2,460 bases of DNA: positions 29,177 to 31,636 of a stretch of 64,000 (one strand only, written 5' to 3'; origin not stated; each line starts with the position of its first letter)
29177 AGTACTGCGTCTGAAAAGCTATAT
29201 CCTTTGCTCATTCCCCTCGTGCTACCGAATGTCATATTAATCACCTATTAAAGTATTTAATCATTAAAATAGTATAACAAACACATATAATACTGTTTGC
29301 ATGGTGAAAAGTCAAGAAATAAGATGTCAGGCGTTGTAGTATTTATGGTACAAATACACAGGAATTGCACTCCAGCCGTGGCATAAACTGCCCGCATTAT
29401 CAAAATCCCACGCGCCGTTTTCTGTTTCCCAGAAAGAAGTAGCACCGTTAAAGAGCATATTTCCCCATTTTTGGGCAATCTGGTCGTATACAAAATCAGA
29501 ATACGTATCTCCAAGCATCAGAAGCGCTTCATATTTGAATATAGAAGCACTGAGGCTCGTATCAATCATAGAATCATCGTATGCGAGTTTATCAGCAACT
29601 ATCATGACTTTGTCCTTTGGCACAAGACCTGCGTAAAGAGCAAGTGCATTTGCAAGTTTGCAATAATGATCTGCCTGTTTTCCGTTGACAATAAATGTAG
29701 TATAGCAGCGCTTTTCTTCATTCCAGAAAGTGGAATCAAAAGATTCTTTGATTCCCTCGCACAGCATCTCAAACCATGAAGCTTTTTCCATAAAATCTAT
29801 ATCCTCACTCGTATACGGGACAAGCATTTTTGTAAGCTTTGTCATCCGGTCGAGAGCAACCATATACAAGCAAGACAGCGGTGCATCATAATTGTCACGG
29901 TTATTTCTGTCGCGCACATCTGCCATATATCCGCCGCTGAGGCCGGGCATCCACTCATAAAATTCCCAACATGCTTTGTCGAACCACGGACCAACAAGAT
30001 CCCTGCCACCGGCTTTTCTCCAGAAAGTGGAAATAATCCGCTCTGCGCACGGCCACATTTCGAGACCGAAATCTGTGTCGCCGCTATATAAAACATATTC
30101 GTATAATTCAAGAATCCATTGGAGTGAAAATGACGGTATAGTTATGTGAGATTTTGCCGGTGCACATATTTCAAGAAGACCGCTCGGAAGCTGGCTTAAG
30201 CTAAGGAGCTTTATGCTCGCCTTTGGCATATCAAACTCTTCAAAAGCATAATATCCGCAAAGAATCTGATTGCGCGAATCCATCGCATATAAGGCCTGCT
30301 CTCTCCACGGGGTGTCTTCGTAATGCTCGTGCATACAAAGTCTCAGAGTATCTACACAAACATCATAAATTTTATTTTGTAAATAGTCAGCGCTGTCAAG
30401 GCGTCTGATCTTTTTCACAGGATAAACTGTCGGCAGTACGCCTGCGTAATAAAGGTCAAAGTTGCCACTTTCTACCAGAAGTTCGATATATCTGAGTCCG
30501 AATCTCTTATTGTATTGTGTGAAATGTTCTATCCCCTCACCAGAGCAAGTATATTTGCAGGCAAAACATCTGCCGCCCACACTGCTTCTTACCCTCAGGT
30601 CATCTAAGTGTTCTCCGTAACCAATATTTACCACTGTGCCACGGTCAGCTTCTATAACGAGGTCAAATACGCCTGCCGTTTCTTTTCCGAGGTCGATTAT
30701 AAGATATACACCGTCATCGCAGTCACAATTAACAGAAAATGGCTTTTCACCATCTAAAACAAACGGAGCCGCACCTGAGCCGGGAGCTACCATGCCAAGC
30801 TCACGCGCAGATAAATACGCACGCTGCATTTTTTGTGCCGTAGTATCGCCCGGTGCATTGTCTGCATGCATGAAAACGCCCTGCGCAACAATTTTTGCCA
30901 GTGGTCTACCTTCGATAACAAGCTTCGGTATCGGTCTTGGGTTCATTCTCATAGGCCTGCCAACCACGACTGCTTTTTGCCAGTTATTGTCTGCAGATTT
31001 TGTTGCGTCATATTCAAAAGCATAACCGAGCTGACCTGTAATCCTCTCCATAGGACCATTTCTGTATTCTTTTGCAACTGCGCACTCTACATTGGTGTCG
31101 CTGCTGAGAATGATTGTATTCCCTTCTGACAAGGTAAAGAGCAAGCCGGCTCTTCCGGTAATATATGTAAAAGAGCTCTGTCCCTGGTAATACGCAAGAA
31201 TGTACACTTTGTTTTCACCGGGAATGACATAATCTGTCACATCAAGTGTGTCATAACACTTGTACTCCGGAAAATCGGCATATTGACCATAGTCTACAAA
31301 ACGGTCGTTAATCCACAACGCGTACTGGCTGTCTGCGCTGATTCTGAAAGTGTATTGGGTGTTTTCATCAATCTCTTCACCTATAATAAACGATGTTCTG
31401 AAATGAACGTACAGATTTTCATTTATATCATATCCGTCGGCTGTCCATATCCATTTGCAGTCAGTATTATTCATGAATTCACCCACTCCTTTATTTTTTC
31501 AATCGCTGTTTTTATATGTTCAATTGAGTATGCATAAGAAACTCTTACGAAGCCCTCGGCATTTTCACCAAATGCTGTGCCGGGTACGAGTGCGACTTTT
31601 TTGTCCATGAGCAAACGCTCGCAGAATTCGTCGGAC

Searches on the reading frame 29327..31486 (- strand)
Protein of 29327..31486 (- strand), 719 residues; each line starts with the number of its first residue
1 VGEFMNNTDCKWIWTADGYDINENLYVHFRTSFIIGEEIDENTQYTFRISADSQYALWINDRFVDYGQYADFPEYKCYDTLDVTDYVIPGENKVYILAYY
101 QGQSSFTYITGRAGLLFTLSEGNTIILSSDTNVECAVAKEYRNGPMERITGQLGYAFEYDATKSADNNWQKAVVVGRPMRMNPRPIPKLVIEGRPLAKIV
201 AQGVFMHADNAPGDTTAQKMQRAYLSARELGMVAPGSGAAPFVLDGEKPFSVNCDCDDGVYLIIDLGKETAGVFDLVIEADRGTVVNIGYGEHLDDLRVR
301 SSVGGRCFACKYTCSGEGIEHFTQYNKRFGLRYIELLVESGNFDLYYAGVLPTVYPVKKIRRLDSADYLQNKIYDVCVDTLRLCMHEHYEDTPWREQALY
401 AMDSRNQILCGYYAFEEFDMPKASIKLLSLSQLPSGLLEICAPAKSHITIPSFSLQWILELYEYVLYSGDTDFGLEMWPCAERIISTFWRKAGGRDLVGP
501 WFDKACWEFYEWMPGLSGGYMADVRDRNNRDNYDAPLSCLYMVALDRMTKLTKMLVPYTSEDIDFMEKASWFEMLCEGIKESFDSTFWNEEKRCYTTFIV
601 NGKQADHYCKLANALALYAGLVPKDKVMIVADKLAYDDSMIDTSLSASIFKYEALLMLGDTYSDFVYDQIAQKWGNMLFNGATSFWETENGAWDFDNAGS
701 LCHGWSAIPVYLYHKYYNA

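Call 11: search_protein_families(library=pfam, proteins=[window:29327-31486:-], max_evalue=0.0001)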
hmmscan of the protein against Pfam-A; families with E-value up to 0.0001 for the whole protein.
window:29327-31486:- (719 aa): 3 families
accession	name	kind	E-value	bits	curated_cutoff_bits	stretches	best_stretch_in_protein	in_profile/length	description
PF17389.8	Bac_rhamnosid6H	-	6.3e-21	75.4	24.5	1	364-715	7-337/339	Bacterial alpha-L-rhamnosidase 6 hairpin glycosidase domain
PF05592.18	Bac_rhamnosid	-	3.4e-10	40.2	22.2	1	262-336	8-84/102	Bacterial alpha-L-rhamnosidase concanavalin-like domain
PF01204.24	Trehalase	-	2e-05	24.1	21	1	537-636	299-401/512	Trehalase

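Call 80: search_protein_families(library=ncbifam, proteins=[window:29327-31486:-], max_evalue=0.00001)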
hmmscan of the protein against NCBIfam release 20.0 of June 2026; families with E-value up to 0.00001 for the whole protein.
window:29327-31486:- (719 aa): 1 family
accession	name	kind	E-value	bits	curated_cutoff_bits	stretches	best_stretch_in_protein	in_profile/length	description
NF041573.1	rhamnosid_Stmyc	equivalog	1.1e-06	26.8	1720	0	8-124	135-248/1028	alpha-L-rhamnosidase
